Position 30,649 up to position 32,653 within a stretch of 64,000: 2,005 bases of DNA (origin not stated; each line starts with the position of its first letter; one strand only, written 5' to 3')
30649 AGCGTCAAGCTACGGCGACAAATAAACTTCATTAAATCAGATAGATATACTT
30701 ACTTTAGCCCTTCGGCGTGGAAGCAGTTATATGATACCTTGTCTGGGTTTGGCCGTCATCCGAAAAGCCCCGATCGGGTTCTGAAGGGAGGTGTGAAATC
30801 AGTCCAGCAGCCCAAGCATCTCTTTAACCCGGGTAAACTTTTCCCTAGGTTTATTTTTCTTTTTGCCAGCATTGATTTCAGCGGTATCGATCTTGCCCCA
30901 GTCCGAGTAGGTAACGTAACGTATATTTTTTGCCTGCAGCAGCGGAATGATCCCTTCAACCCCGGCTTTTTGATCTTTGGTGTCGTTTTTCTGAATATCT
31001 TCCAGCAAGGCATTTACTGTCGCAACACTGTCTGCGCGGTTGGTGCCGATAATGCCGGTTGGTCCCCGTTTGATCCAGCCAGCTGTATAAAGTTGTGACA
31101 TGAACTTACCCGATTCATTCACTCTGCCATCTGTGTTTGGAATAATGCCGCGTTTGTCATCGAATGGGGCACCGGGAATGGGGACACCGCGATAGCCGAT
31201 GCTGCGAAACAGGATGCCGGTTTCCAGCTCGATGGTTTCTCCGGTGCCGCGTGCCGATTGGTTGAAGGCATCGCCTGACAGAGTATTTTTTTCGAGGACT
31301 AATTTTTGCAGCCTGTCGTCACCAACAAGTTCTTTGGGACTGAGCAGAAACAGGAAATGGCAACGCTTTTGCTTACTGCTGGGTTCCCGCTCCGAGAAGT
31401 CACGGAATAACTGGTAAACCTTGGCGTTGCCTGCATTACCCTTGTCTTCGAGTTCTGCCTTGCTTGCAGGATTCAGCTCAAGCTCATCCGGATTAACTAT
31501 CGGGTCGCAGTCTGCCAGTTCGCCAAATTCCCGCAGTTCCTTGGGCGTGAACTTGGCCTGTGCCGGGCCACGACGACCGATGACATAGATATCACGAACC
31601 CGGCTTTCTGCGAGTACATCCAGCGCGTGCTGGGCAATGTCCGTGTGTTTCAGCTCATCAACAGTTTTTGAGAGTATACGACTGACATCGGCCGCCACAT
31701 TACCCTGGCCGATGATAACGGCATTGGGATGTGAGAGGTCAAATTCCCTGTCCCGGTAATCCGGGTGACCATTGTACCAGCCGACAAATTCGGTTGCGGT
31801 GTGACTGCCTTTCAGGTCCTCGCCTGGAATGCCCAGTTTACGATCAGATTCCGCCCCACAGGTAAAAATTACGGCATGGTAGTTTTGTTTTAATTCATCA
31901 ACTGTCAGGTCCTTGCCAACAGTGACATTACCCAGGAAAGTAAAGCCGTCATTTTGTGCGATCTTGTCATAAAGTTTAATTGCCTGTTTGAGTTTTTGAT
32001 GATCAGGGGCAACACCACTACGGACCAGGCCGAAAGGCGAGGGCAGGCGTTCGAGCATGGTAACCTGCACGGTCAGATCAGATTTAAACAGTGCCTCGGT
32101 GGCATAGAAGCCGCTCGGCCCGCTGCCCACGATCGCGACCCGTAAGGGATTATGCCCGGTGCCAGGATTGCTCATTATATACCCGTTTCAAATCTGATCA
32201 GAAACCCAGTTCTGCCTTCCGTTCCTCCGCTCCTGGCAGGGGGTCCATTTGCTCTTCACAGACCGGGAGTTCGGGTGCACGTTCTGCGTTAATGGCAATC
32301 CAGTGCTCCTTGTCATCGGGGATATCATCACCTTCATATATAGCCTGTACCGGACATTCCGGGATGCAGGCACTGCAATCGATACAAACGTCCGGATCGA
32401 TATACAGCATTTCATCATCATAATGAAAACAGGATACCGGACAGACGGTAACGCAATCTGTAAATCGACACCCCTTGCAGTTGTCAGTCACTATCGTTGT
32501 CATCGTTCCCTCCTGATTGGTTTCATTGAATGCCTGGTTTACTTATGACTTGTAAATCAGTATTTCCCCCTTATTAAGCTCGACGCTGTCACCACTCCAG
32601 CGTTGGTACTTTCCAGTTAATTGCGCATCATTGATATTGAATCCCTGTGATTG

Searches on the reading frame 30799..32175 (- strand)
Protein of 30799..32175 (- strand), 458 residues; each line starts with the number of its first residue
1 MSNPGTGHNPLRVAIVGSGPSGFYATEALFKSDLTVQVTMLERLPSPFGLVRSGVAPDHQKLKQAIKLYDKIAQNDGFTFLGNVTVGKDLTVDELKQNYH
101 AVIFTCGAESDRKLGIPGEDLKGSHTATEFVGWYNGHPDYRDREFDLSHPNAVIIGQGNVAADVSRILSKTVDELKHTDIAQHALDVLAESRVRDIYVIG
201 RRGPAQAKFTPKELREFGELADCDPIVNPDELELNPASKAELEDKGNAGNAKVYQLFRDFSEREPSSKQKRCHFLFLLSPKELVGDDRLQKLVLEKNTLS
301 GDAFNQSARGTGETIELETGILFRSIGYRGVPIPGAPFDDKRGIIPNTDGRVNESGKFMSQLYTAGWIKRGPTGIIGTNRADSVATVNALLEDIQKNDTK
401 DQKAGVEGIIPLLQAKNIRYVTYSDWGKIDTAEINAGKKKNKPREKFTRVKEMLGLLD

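Call 4: search_protein_families(library=pfam, proteins=[window:30799-32175:-])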
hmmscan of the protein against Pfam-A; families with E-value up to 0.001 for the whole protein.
window:30799-32175:- (458 aa): 2 families
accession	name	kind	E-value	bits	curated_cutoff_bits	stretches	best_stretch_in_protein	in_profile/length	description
PF07992.20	Pyr_redox_2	-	5.1e-07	29.9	26.1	1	12-176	2-169/291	Pyridine nucleotide-disulphide oxidoreductase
PF13450.12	NAD_binding_8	-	2.7e-05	24.8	21.9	1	15-59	1-43/68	NAD(P)-binding Rossmann-like domain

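Call 5: search_protein_families(library=ncbifam, proteins=[window:30799-32175:-])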
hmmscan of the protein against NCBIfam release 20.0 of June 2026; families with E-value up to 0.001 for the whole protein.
window:30799-32175:- (458 aa): 15 families
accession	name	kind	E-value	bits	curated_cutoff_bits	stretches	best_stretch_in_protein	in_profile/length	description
TIGR01317.1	GOGAT_sm_gam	subfamily_domain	2.6e-23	82.7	447.7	1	11-164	144-298/485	glutamate synthase small subunit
NF009409.0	PRK12770.1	subfamily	1.3e-20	73.8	343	1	8-166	16-190/360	putative glutamate synthase subunit beta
NF009410.0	PRK12771.1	subfamily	9e-19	67.4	516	1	12-167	140-286/566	NAD(P)-binding protein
TIGR01316.1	gltA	equivalog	1.2e-18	67.2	471.75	1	11-167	134-290/449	NADPH-dependent glutamate synthase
NF010590.0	PRK13984.1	equivalog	8.8e-18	63.7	946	1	12-180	290-455/611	putative oxidoreductase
NF009454.0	PRK12814.1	equivalog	1.2e-16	60.2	916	1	12-167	195-341/657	putative NADPH-dependent glutamate synthase small subunit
TIGR03315.1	Se_ygfK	equivalog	1.3e-16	59.2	835.3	1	8-173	535-689/1012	putative selenate reductase subunit YgfK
NF009414.0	PRK12778.1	equivalog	1.6e-15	56.4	1103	1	9-167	430-588/752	bifunctional dihydroorotate dehydrogenase B NAD binding subunit/NADPH-dependent glutamate synthase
TIGR01318.1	gltD_gamma_fam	subfamily_domain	1.1e-14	53.9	482.95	1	11-166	142-299/467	glutamate synthase, small subunit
NF009413.0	PRK12775.1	equivalog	1.4e-12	46.3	1895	1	12-168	432-590/1006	putative trifunctional 2-polyprenylphenol hydroxylase/glutamate synthase subunit beta/ferritin domain-containing protein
NF009415.0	PRK12779.1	equivalog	2.6e-12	45.5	1519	1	12-167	308-465/944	putative bifunctional glutamate synthase subunit beta/2-polyprenylphenol hydroxylase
NF009408.0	PRK12769.1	equivalog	9.1e-12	43.9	1003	1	12-166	329-485/659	formate-dependent uric acid utilization protein AegA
NF009451.0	PRK12809.1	equivalog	2.4e-10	39.3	1154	1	12-131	312-428/639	formate-dependent uric acid utilization protein YgfT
NF041087.1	bile_acid_BaiCD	equivalog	5.4e-07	28.1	825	1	8-192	378-546/642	bile acid Fe-S flavoenzyme BaiCD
NF045599.1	bili_reduct_long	exception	6.6e-06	24.6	750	1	9-124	380-490/641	bilirubin reductase, long form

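Call 46: search_solved_structures(query=window:30799-32175:-, max_evalue=1e-10)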
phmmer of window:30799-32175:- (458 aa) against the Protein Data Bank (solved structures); distinct sequences matched with E-value up to 1e-10: 9.
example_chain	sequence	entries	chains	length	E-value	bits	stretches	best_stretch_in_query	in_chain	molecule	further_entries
1lqt_A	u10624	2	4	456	7.5e-112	377.6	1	10-455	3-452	FprA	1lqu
2c7g_A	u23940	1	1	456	9.8e-111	374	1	10-455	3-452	NADPH-FERREDOXIN REDUCTASE FPRA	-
1cjc_A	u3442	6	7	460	6.1e-95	321.9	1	11-457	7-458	PROTEIN (ADRENODOXIN REDUCTASE) | ADRENODOXIN REDUCTASE | NADPH:ADRENODOXIN OXIDOREDUCTASE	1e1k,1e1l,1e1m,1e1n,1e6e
5jca_L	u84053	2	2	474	4.1e-18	68.6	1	5-167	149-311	NADH-dependent Ferredoxin:NADP Oxidoreductase (NfnI) subunit alpha | NADH-dependent Ferredoxin:NADP Oxidoreductase subunit alpha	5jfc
7mfm_I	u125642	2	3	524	8.8e-18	67.6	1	12-165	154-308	Glutamate synthase (NADPH) small chain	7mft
9n5u_A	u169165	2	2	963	3.9e-16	62.2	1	11-168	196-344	NfnA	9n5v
5vj7_A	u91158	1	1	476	5.2e-16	61.7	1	5-167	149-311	Oxidoreductase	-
4ylf_B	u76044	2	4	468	1.8e-14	56.6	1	4-167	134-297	Dihydropyrimidine dehydrogenase subunit A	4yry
8oh5_C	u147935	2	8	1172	5.5e-11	45.2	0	5-189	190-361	Formate dehydrogenase-O, major subunit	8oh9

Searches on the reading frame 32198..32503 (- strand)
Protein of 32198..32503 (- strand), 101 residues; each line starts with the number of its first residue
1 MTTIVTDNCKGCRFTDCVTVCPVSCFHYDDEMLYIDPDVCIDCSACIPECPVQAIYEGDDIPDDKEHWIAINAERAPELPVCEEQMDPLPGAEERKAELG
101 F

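Call 4: search_protein_families(library=pfam, proteins=[window:32198-32503:-])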
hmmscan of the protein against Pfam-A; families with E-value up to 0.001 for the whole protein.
window:32198-32503:- (101 aa): 11 families
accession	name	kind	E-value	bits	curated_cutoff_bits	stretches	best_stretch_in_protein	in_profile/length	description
PF12837.12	Fer4_6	-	1.3e-09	37.9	25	1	34-55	3-24/24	4Fe-4S binding domain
PF13237.11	Fer4_10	-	5.9e-09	36.2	25.5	2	4-51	4-53/53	4Fe-4S dicluster domain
PF12797.12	Fer4_2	-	8.7e-09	35.2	24.5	1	33-52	3-22/22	4Fe-4S binding domain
PF00037.32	Fer4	-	6e-08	32.6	21.1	1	34-56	2-24/24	4Fe-4S binding domain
PF14697.11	Fer4_21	-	1.1e-07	32.3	35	1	35-56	3-27/59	4Fe-4S dicluster domain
PF12838.12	Fer4_7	-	2.1e-06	28.5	27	1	8-54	1-52/52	4Fe-4S dicluster domain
PF13484.11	Fer4_16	-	7.1e-06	27.1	30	1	40-63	2-25/66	4Fe-4S double cluster binding domain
PF13187.11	Fer4_9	-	3.1e-05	24.3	27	1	8-55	1-52/52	4Fe-4S dicluster domain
PF12800.12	Fer4_4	-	0.00034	21.2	24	0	37-52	1-16/17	4Fe-4S binding domain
PF11953.13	DUF3470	-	0.00051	20.4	23.2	1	66-96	1-31/42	Domain of unknown function (DUF3470)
PF13183.11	Fer4_8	-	0.00079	20.4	27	0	39-70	4-35/68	4Fe-4S dicluster domain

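Call 5: search_protein_families(library=ncbifam, proteins=[window:32198-32503:-])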
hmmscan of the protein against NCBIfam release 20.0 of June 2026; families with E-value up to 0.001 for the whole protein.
window:32198-32503:- (101 aa): 35 families (the best 25 are shown)
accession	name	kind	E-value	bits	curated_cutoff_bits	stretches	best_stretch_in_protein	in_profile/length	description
NF045490.1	FdxA_Protbact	equivalog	1.5e-32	111.9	135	1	1-97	1-97/104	ferredoxin FdxA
NF045480.1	FdxA_Actino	equivalog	4.6e-18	65.4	125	1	1-74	1-74/107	ferredoxin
NF058577.1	FdxA_fam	equivalog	7.2e-14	51.7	65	2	1-54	1-52/52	4Fe-4S ferredoxin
TIGR04105.1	FeFe_hydrog_B1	subfamily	1.6e-11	43.5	450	1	4-57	108-161/462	monomeric [FeFe] hydrogenase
NF045874.1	Vhu_polyferre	exception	3.8e-10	39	600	1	4-71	125-190/381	F420-non-reducing hydrogenase associated-polyferredoxin VhuB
NF040864.1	HgcB_ferredoxin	equivalog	3.1e-09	36.6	99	1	5-55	12-61/93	mercury methylation ferredoxin HgcB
NF043039.1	HgcAB_like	equivalog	8.6e-09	35.4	285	1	4-56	297-350/350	HgcAB-like fusion protein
NF038196.1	ferrodoxin_EFR1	subfamily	8.9e-08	32.5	75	1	5-59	182-233/242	EFR1 family ferrodoxin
TIGR02700.1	flavo_MJ0208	hypoth_equivalog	1.1e-06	28.1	251.35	1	4-61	145-200/234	dihydromethanopterin reductase (acceptor)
NF005504.0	PRK07118.1-3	equivalog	1.9e-06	27.5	437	1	6-65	218-274/293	Fe-S cluster domain-containing protein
NF038355.1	FDH3_beta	equivalog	2.4e-06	27.7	240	1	7-54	52-100/180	formate dehydrogenase FDH3 subunit beta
NF033683.1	di_4Fe-4S_YfhL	equivalog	3.1e-06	27.4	86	1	38-61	7-30/80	YfhL family 4Fe-4S dicluster ferredoxin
NF007382.0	PRK09898.1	equivalog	3.9e-06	26.5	213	1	5-53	119-169/208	ferredoxin-like protein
NF041715.1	arsenate_red_ArrB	equivalog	4.8e-06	26.3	450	1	7-63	55-112/233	arsenate respiratory reductase iron-sulfur subunit ArrB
NF045797.1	DsrO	equivalog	4.8e-06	26.2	200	1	8-54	102-149/235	sulfate reduction electron transfer complex DsrMKJOP subunit DsrO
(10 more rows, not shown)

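Call 47: search_solved_structures(query=window:32198-32503:-, max_evalue=0.00001, show_alignments=1)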
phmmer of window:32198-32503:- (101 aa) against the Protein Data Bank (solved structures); distinct sequences matched with E-value up to 0.00001: 37.
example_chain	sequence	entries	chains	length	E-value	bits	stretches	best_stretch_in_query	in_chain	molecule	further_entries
1frk_A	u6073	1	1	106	3.8e-29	104.3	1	4-94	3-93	FERREDOXIN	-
1frm_A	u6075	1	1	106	1e-28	102.9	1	4-94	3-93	FERREDOXIN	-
1fri_A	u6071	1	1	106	1.1e-28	102.9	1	4-94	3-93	FERREDOXIN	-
1gao_A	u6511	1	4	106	1.4e-28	102.5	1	4-94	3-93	FERREDOXIN I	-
1frl_A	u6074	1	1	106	1.8e-28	102.1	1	4-94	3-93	FERREDOXIN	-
1axq_A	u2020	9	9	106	2.4e-28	101.7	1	4-94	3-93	FERREDOXIN | FERREDOXIN I | 7-FE FERREDOXIN I (FD1)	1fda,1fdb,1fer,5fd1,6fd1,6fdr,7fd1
1f5b_A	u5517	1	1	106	2.9e-28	101.4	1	4-94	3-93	FERREDOXIN 1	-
1frh_A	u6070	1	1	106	2.9e-28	101.4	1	4-94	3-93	FERREDOXIN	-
1d3w_A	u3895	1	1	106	7.5e-28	100.1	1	4-94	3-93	FERREDOXIN 1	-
1fdd_A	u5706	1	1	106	7.6e-28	100.1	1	4-94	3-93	FERREDOXIN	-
1pc4_A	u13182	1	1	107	9.1e-28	99.9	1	2-94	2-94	Ferredoxin I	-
1pc5_A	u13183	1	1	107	9.8e-28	99.7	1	2-94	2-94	Ferredoxin I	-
2fd2_A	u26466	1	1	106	1.7e-27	99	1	4-94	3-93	FERREDOXIN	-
1fd2_A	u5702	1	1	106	1.7e-27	99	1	4-94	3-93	FERREDOXIN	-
1g3o_A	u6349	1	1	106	2e-27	98.7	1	4-94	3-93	7FE FERREDOXIN I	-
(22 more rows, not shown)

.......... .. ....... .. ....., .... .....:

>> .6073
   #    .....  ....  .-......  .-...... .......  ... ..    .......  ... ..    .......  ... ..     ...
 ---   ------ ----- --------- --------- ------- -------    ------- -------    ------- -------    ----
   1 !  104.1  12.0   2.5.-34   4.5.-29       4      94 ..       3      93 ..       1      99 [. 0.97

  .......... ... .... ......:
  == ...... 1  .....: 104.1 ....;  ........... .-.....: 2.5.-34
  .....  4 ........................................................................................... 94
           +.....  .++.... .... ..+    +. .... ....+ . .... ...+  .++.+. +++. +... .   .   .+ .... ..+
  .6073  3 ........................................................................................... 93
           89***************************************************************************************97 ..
